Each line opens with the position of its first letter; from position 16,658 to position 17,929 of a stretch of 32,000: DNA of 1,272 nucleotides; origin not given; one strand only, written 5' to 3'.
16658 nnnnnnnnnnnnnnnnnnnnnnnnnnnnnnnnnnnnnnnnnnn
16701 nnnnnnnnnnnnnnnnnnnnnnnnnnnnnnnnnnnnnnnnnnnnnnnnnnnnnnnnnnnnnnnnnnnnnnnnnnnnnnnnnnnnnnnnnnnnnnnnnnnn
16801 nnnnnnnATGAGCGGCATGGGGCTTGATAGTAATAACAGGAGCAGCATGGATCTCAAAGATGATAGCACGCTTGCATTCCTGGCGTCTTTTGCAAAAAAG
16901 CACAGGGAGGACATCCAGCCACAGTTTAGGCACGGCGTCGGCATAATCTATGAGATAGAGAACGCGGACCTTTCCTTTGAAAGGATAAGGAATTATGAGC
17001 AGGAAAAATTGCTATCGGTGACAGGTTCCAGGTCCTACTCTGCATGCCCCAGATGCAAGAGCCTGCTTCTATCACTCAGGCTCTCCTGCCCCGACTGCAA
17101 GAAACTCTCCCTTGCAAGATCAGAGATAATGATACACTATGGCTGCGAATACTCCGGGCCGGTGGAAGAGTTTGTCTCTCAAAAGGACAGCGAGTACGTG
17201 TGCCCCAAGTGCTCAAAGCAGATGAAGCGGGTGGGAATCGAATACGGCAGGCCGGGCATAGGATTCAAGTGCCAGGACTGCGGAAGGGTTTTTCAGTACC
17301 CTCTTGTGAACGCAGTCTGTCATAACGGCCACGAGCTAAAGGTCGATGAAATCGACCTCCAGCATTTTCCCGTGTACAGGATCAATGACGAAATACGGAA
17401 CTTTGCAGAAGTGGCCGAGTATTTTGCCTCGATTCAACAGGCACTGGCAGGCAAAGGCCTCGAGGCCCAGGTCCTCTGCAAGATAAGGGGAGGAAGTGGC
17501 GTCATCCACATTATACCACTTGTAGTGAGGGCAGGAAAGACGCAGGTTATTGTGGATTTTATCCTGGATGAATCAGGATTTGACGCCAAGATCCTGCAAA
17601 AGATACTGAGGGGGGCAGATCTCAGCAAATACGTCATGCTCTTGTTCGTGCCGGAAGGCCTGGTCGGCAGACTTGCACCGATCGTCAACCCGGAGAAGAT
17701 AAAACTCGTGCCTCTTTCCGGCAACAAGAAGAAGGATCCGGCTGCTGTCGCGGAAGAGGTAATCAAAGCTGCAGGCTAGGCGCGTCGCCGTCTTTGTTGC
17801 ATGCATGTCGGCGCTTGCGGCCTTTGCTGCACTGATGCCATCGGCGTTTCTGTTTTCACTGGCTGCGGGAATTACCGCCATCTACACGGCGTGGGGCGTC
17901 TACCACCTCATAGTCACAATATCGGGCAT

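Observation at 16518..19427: Candidate uncharacterised archaeal exopolysaccharide-synthase system: small protein, double zinc-ribbon protein, processive GT2 synthase and mini membrane protein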

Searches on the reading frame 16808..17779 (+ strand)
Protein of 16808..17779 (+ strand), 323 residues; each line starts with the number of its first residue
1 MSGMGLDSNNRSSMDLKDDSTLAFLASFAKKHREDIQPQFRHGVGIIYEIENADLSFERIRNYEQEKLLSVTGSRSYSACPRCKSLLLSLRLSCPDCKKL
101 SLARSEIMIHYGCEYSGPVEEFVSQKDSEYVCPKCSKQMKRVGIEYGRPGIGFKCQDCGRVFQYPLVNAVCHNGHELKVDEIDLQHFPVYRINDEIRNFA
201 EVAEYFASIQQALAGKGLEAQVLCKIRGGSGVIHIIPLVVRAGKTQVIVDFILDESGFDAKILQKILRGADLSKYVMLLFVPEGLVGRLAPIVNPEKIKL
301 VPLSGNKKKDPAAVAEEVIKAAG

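Call 3: search_protein_families(library=pfam, proteins=[window:16808-17779:+], max_evalue=1)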
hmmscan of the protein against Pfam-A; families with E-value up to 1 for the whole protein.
window:16808-17779:+ (323 aa): 16 families
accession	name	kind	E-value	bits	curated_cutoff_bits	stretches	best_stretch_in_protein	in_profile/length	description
PF18551.6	TackOD1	-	9.7e-29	100.7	32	1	45-190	36-186/188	Thaumarchaeal output domain 1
PF09723.15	Zn_ribbon_8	-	0.0023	18.3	34.4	1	111-142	6-40/41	Zinc ribbon domain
PF25206.1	DUF7836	-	0.0036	17.6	26.7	1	131-160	9-38/59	Domain of unknown function (DUF7836)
PF07282.18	Cas12f1-like_TNB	-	0.026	15.1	26.3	1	108-161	7-49/60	Cas12f1-like, TNB domain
PF01780.25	Ribosomal_L37ae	-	0.034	14.7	21.9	1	110-161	14-60/85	Ribosomal L37ae protein family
PF12773.13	DZR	-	0.063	13.9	27.3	0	78-99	13-32/45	Double zinc ribbon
PF07191.17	Zn_ribbon_6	-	0.068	13.6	25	0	77-99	16-37/67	Double zinc ribbon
PF00130.28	C1_1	-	0.22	11.8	26.5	1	125-162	6-38/53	Phorbol esters/diacylglycerol binding domain (C1 domain)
PF03966.22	Trm112p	-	0.25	11.7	22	0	92-135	8-31/40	Trm112p-like protein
PF24485.1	zf-C2H2_DHX34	-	0.29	11.6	27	0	129-140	1-12/25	DHX34-like, C2H2-type zinc finger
PF23146.2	Zf_IFT144_1st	-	0.3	11.4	27.5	1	78-98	5-25/25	IFT144, first zinc finger domain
PF25207.1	DUF7837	-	0.38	11.2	27.8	0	94-112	8-25/47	Domain of unknown function (DUF7837)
PF08792.16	A2L_zn_ribbon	-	0.55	10.4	22.9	0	125-136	17-28/33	A2L zinc ribbon domain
PF23783.1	Zn_ribbon_TiaS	-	0.88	9.8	27.3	1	131-160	3-27/41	TiaS C-terminal zinc ribbon domain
PF01155.25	HypA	-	0.91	10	28.9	0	127-182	68-110/112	Hydrogenase/urease nickel incorporation, metallochaperone, hypA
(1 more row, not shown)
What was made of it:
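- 16808..17779 (+): NVIE_018120, a 323-aa soluble TackOD1 / Mrr-like protein. It is the conserved partner of the GT2. Pfam TackOD1 E 9.7e-29 (call 3).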

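Call 4: search_protein_families(library=ncbifam, proteins=[window:16808-17779:+], max_evalue=1)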
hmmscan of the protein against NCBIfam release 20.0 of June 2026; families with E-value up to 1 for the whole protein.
window:16808-17779:+ (323 aa): 10 families
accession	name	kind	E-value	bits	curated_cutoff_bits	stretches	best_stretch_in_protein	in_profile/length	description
NF047912.1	ECs_2282_CxxC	subfamily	0.0052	16.7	37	1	130-164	3-39/60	ECs_2282 family putative zinc-binding protein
NF048018.1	IS256_N_4Cys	domain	0.011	16.3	27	1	132-162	2-31/31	transposase-like zinc-binding domain-containing protein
NF003058.0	PRK03976.1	equivalog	0.018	15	87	1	111-162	18-64/91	50S ribosomal protein L37ae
TIGR02605.1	CxxC_CxxC_SSSS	subfamily_domain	0.022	14.8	31.3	1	111-142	6-40/52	FmdB family zinc ribbon protein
NF050000.1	IS1_IS1595_Zn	domain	0.045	14.3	28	1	132-163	1-32/34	IS1/IS1595 family N-terminal zinc-binding domain-containing protein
NF033558.1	transpos_IS1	equivalog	0.11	12.5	100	1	132-184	1-53/199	IS1 family transposase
NF011481.0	PRK14890.1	equivalog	0.42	10.7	61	0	126-159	24-57/61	putative Zn-ribbon RNA-binding protein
NF004910.0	PRK06266.1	equivalog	0.45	9.7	180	0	103-141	117-155/185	transcription initiation factor E subunit alpha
TIGR00280.1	eL43_euk_arch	equivalog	0.76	10.1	95.8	1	110-162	17-64/92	50S ribosomal protein L37Ae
NF038384.1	zinc_YnfU_fam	subfamily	0.84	9.3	36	1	124-163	11-49/52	YnfU family zinc-binding protein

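Call 13: find_homologous_proteins(query=window:16808-17779:+, max_evalue=0.001)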
Query window:16808-17779:+ (323 aa): 29 proteins with E <= 0.001 among 4376 candidates.
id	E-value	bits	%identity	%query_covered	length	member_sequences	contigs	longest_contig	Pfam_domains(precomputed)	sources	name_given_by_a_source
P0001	3.2e-199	678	92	100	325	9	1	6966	PF18551.7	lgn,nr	nr:hypothetical protein [uncultured Nitrososphaera sp.]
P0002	6.5e-188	641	87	100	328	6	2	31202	PF18551.7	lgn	-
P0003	3.2e-173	593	82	99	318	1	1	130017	PF18551.7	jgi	jgi:transposase-like protein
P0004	9.8e-153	526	73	97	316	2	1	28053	PF18551.7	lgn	-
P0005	3.2e-150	517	74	94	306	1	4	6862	PF18551.7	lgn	-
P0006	3.5e-148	511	70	98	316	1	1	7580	PF18551.7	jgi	jgi:Zn finger protein HypA/HybF involved in hydrogenase expression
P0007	1.2e-145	502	69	97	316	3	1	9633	PF18551.7,PF09723.16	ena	-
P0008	1.5e-145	502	70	96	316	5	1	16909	PF18551.7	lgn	-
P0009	2.6e-145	501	71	95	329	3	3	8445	PF18551.7,PF09723.16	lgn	-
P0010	1.0e-142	493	71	93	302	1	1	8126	PF18551.7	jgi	jgi:transposase-like protein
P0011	4.0e-142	491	69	96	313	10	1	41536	PF18551.7,PF09723.16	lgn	-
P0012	7.6e-142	490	70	95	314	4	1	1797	PF18551.7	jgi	jgi:hypothetical protein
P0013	3.4e-141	488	69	96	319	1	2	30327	PF18551.7,PF09723.16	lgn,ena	-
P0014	5.1e-140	484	70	90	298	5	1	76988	PF18551.7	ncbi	ncbi:MAG: hypothetical protein ABI347_10600 [Nitrososphaera sp.]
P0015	5.3e-140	484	70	96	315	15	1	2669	PF18551.7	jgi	jgi:hypothetical protein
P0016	6.7e-139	480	66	97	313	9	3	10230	PF18551.7,PF09723.16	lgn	-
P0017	1.2e-137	476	68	95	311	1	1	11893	PF18551.7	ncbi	-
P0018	4.7e-135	468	65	94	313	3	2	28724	PF18551.7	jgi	jgi:ribosomal protein L37AE/L43A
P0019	7.0e-133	461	64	97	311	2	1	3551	PF18551.7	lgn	-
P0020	2.1e-132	459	63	97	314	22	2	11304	PF18551.7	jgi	jgi:hypothetical protein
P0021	2.8e-126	439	66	96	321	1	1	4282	PF18551.7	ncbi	-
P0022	6.5e-112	392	56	94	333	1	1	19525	PF18551.7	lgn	-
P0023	1.1e-111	391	55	94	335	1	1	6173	PF18551.7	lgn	-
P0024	2.7e-77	278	37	95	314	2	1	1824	PF18551.7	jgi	-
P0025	5.7e-76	274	40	90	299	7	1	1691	PF18551.7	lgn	-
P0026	1.7e-68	249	41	89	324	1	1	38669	PF18551.7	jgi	jgi:hypothetical protein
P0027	3.5e-58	215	34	92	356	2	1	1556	PF18551.7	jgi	jgi:hypothetical protein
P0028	7.0e-46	175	36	72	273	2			PF18551.7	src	-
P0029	1.6e-16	78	24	83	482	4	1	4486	PF18551.7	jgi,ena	-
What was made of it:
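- Checked: The 323-aa family has 29 clusters (call 13).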

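Call 14: find_encoding_contigs(protein=P0026, flank=6000, max_places=2)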
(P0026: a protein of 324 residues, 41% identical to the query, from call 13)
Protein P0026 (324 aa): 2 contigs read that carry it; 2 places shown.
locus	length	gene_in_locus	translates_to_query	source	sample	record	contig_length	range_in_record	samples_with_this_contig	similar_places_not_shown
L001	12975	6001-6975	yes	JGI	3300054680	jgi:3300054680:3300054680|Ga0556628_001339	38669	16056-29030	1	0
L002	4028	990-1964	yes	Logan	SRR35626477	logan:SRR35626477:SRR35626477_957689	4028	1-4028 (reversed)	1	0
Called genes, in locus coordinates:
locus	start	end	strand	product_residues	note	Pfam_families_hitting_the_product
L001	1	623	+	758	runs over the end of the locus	PF00324:AA_permease, PF13520:AA_permease_2, PF00582:Usp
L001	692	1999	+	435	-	PF00999:Na_H_Exchanger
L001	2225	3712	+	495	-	-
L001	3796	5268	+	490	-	PF01566:Nramp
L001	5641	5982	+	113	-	-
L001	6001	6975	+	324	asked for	PF18551:TackOD1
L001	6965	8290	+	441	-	PF13506:Glyco_transf_21, PF13641:Glyco_tranf_2_3, PF00535:Glycos_transf_2, PF13632:Glyco_trans_2_3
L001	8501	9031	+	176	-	PF00072:Response_reg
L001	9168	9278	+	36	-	-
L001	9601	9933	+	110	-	-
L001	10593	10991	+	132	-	-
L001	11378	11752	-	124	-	-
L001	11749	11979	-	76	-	-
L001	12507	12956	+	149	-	PF14947:HTH_45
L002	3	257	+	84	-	?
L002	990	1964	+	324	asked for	PF18551:TackOD1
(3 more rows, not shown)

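Call 15: find_encoding_contigs(protein=P0022, flank=6000, max_places=2)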
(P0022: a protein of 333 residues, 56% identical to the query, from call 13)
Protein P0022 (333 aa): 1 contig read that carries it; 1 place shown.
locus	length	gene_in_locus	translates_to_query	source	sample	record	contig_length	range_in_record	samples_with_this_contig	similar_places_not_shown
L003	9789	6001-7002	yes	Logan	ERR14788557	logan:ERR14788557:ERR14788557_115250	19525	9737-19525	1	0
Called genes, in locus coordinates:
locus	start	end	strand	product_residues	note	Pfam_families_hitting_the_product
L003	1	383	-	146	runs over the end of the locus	-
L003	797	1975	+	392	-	PF17803:Cadherin_4, PF17892:Cadherin_5, PF17963:Big_9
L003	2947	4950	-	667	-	PF02743:dCache_1 (weak), PF00672:HAMP, PF00512:HisKA, PF02518:HATPase_c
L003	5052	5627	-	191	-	PF00072:Response_reg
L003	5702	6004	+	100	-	-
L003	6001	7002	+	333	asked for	PF18551:TackOD1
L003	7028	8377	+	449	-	PF00535:Glycos_transf_2, PF13641:Glyco_tranf_2_3, PF13632:Glyco_trans_2_3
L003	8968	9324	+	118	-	-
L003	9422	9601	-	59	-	-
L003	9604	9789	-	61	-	?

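Call 16: find_encoding_contigs(protein=P0014, flank=6000, max_places=2)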
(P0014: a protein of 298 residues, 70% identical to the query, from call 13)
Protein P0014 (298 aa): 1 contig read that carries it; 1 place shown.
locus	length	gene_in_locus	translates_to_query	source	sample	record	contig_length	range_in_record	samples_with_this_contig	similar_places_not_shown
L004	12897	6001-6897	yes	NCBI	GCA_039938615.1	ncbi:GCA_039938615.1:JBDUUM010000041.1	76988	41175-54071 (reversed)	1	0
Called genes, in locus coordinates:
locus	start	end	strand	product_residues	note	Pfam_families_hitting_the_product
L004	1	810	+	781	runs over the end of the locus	PF00324:AA_permease, PF13520:AA_permease_2, PF00582:Usp (faint)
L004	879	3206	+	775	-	PF02743:dCache_1, PF00672:HAMP, PF00989:PAS, PF08447:PAS_3, PF08448:PAS_4, PF13426:PAS_9, PF00512:HisKA, PF02518:HATPase_c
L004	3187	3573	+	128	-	PF00072:Response_reg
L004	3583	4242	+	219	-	PF00211:Guanylate_cyc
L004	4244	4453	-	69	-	-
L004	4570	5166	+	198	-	-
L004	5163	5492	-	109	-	PF09630:DUF2024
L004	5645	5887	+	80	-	-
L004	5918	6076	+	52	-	-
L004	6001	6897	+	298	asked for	PF18551:TackOD1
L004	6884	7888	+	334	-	PF00535:Glycos_transf_2, PF13641:Glyco_tranf_2_3, PF13632:Glyco_trans_2_3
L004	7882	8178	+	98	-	-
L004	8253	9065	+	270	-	PF01428:zf-AN1, PF02163:Peptidase_M50 (faint)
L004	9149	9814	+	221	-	PF00857:Isochorismatase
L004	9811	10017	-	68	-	-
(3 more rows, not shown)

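Call 21: find_related_loci(query=A1, collection=genome_contigs, flank=8000)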
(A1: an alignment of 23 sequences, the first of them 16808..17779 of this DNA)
Query A1 (323 aa) in genome_contigs; peptide patterns used: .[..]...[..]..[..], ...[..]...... (x = any residue, [..] = any of these).
64 stretches matched a pattern; 34 encode a relative of the query (tblastn E <= 1e-3); 34 distinct loci.
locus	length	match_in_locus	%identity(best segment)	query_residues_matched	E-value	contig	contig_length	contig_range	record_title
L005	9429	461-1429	87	1-322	0e+0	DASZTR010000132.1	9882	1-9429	MAG TPA_asm: Nitrososphaera sp. isolate SMAG_U6081 k141_523926, whole genome shotgun sequence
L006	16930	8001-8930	68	11-323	5e-147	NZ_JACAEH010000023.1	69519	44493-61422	MAG: Nitrososphaera sp. isolate L.E.AR.1 k119_1456627, whole genome shotgun sequence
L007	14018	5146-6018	73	16-304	3e-146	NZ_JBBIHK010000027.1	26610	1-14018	MAG: Nitrososphaera sp. isolate RVF170221_bin_112 NODE_686_length_26610_cov_8.131915, whole genome shotgun sequence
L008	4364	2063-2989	71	13-323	3e-149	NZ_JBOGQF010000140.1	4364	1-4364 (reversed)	MAG: Nitrososphaera sp. isolate SD8019_maxbin2.bin.14 NODE_5439_length_4364_cov_0.996696, whole genome shotgun sequence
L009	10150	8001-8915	68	16-323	3e-143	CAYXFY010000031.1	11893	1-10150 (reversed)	MAG TPA_asm: uncultured Nitrososphaera sp. isolate SRP290908_co1_399 genome assembly, contig: NODE_7648_length_11893_cov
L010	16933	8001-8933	66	11-323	5e-143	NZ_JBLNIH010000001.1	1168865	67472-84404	Candidatus Nitrososphaera sp. FF02 1, whole genome shotgun sequence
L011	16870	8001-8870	70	30-320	2e-144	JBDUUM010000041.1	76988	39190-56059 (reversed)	MAG: Nitrososphaera sp. isolate NZ_1224 k127_8625020, whole genome shotgun sequence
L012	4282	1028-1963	66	11-319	2e-134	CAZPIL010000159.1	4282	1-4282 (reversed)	MAG TPA_asm: uncultured Nitrososphaera sp. isolate SRP284430_co1_57 genome assembly, contig: NODE_19980_length_4282_cov_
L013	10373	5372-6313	37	2-322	1e-80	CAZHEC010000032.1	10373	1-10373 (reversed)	MAG TPA_asm: uncultured Nitrososphaeria archaeon isolate SRP163575_co2_204 genome assembly, contig: NODE_8347_length_103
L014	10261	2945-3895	38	9-322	6e-80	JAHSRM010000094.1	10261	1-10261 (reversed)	MAG: Candidatus Benthortus lauensis isolate T2-175 k151_590741, whole genome shotgun sequence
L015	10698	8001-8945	39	14-320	1e-71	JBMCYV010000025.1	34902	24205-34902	MAG: Candidatus Nitrosomirales archaeon isolate DSS1 Ga0376076_0001415, whole genome shotgun sequence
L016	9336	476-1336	37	33-322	1e-65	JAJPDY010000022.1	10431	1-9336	MAG: Nitrososphaera sp. isolate t2.80 NODE_7340_length_10431_cov_54.029973, whole genome shotgun sequence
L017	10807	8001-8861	35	35-323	1e-65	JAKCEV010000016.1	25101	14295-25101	MAG: Candidatus Wolframiiraptor allenii isolate LGB-01.bin.22 NODE_316_length_25101_cov_23.842330, whole genome shotgun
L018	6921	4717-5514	38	35-301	1e-64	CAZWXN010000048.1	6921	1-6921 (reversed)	MAG TPA_asm: uncultured Nitrososphaeria archaeon isolate SRP104967_co1_10 genome assembly, contig: NODE_3670_length_6921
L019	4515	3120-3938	35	35-308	9e-63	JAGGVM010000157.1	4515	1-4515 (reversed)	MAG: Thaumarchaeota archaeon isolate AUK100 PB_MBMC_054_c_000000000146, whole genome shotgun sequence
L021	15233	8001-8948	33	7-323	4e-61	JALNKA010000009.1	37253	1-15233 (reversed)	MAG: Candidatus Wolframiiraptor sinensis isolate GMQP.bins.13.201907 NODE_217_length_37253_cov_24.317136, whole genome s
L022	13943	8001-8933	34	7-305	4e-61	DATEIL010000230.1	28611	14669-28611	MAG TPA_asm: Nitrososphaera sp. isolate SMAG_U8836 k141_1709015, whole genome shotgun sequence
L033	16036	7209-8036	31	35-310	3e-47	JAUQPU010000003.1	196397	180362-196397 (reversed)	MAG: Thermoproteota archaeon isolate JZ-1.bins.71.201901 NODE_21_length_196397_cov_63.484445, whole genome shotgun seque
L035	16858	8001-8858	31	25-310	4e-46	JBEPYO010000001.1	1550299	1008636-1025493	MAG: Nitrososphaerota archaeon isolate 03V1_S199.concoct.095 NODE_1_length_1550299_cov_2.969483, whole genome shotgun se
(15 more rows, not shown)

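Call 26: predict_structure(alignment_id=A1)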
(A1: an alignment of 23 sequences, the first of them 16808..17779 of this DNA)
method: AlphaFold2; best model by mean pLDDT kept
length: 323 residues; sequences in the alignment: 23
mean_pLDDT: 81.9   pTM: 0.61
mean pLDDT of the five models: 81.9, 81.8, 81.0, 79.9, 79.3
residues with pLDDT >= 90: 98; 70-90: 179; 50-70: 23; < 50: 23
segments of 3 or more residues with pLDDT < 50: 1-17, 143-148
pLDDT, mean of each block of 10 residues (from residue 1): 31 40 80 88 88 87 89 94 93 93 86 85 72 84 50 90 91 92 95 82 84 88 86 87 86 69 86 90 87 89 74 87 79
secondary structure, 60 per line:
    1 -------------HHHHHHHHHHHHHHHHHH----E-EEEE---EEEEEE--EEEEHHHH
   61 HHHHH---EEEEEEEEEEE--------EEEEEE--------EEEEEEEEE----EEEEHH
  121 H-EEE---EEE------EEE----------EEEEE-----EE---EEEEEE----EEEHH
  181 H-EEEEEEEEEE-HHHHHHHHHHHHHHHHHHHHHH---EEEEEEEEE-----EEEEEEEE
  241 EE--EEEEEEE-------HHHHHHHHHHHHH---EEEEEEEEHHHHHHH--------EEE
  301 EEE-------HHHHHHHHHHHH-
elements in order: H14-31 E38-41 E45-50 E53-56 H57-65 E69-79 E88-93 E102-110 E115-118 E123-125 E129-131 E138-140 E151-155 E166-171 E176-178 E183-192 H194-215 E219-227 E233-242 E245-251 H259-271 E275-282 H283-289 E298-303 H311-322
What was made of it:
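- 16808..17779 (+): The AlphaFold2 model has pLDDT 82 (call 26).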

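Call 35: fold_search(model_id=the predicted structure, library=pdb)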
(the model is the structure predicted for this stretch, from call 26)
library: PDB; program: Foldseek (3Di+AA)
matches with E <= 10: 712; with E <= 0.001: 2
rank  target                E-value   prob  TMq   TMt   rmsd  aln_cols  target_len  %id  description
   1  1y88                  1.3e-04  1.00  0.25  0.40   5.6       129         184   18  Crystal Structure of Protein of Unknown Function AF1548 (released 2004-12-21)
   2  1xmx                  7.9e-04  1.00  0.29  0.25   6.3       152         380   14  Crystal structure of protein VC1899 from Vibrio cholerae (released 2004-11-16)
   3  6p4w_D                1.4e-03  0.99  0.26  0.23  13.7       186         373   14  XPB helicase in a complex with truncated Bax1 from Sulfurisphaera tokodaii at 2.96 Angstrom resolution (released 2020-06-03)
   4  8gy8_A                1.5e-03  0.99  0.25  0.22  13.2       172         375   14  The structure of Bax1 from Pyrococcus furiosus (released 2023-09-27)
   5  8gh6_A                1.6e-03  1.00  0.20  0.08   9.5       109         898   14  Bombyx mori R2 retrotransposon initiating target-primed reverse transcription (released 2023-04-05)
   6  9nl2_A                2.4e-03  1.00  0.22  0.07   9.3       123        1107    9  Structure of R2 retrotransposon protein from Platysternon megacephalum initiating target-primed reverse transcription (released 2025-06-18)
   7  6p4o_B                2.4e-03  0.99  0.26  0.19  12.5       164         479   15  Complex of XPB helicase with Bax1 endonuclease from Sulfurisphaera tokodaii at 3.15 Angstroms resolution (released 2020-06-03)
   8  6p4o_F                2.4e-03  0.99  0.25  0.17  12.3       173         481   13  Complex of XPB helicase with Bax1 endonuclease from Sulfurisphaera tokodaii at 3.15 Angstroms resolution (released 2020-06-03)
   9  6p4w_B                2.5e-03  0.99  0.26  0.23  12.4       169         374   15  XPB helicase in a complex with truncated Bax1 from Sulfurisphaera tokodaii at 2.96 Angstrom resolution (released 2020-06-03)
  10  8q41_B                3.6e-03  1.00  0.28  0.22   5.2       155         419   11  Crystal structure of Can2 (E341A) bound to cA4 and TTTAAA ssDNA (released 2023-11-22)
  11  8z4i_A                3.8e-03  1.00  0.27  0.24   7.7       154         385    8  crystal structure of Cdn1 in complex with cA3 (released 2026-02-04)
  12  9dou_A                4.6e-03  0.97  0.22  0.09   9.8       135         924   12  Taeniopygia guttata R2 retrotransposon (R2Tg) initiating target-primed reverse transcription (released 2025-05-21)
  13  8q44_B                5.2e-03  1.00  0.30  0.23   4.9       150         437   10  Crystal structure of cA4-bound Can2 (E364R) in complex with oligo-T DNA (released 2023-11-22)
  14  6p4f_B                5.2e-03  0.98  0.26  0.23  12.4       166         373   16  Crystal structure of the XPB-Bax1-forked DNA ternary complex (released 2020-06-17)
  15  8ibz_C                5.2e-03  0.98  0.20  0.09   9.2       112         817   12  Structure of R2 with 5'ORF and 3'UTR (released 2023-09-20)
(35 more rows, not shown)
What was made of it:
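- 17384..17776 (+): C-terminal alpha/beta domain (residues ~193-323): a degenerate Mrr-like PD-(D/E)xK fold. Foldseek matches are AF1548 1y88 (E 1e-4), VC1899, Bax1, Can2, the R2 endonuclease domain and Hjc (call 35).
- On Mrr-like PD-(D/E)xK nucleases (PF04471 Mrr_cat): Foldseek matches 1y88 (E 1e-4), 1xmx, Bax1, Can2 and Hjc (call 35).
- It has a nuclease fold (call 35).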

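Call 36: find_encoding_contigs(protein=window:16808-17779:+, flank=10000, max_places=3)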
Protein window:16808-17779:+ (323 aa): 23 contigs read that carry it; 3 places shown.
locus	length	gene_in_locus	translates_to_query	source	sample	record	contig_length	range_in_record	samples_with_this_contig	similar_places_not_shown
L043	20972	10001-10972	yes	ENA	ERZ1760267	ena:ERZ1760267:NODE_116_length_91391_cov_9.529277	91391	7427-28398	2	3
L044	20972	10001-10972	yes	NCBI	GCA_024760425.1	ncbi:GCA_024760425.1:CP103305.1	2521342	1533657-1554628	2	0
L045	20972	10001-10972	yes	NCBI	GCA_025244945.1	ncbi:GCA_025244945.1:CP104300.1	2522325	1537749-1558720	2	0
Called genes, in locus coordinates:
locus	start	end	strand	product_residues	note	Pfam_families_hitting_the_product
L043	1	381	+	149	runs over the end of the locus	PF00903:Glyoxalase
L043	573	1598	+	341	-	PF05362:Lon_C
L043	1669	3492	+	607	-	-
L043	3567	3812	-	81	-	-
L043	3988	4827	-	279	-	-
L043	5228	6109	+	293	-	PF06662:C5-epim_C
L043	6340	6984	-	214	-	PF07040:DUF1326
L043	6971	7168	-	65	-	-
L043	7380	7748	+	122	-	-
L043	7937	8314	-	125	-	-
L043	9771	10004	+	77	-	-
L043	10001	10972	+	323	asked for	PF18551:TackOD1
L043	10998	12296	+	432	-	PF00535:Glycos_transf_2, PF13641:Glyco_tranf_2_3, PF13632:Glyco_trans_2_3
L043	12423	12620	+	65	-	-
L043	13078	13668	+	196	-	PF01625:PMSR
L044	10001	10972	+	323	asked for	PF18551:TackOD1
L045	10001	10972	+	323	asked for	PF18551:TackOD1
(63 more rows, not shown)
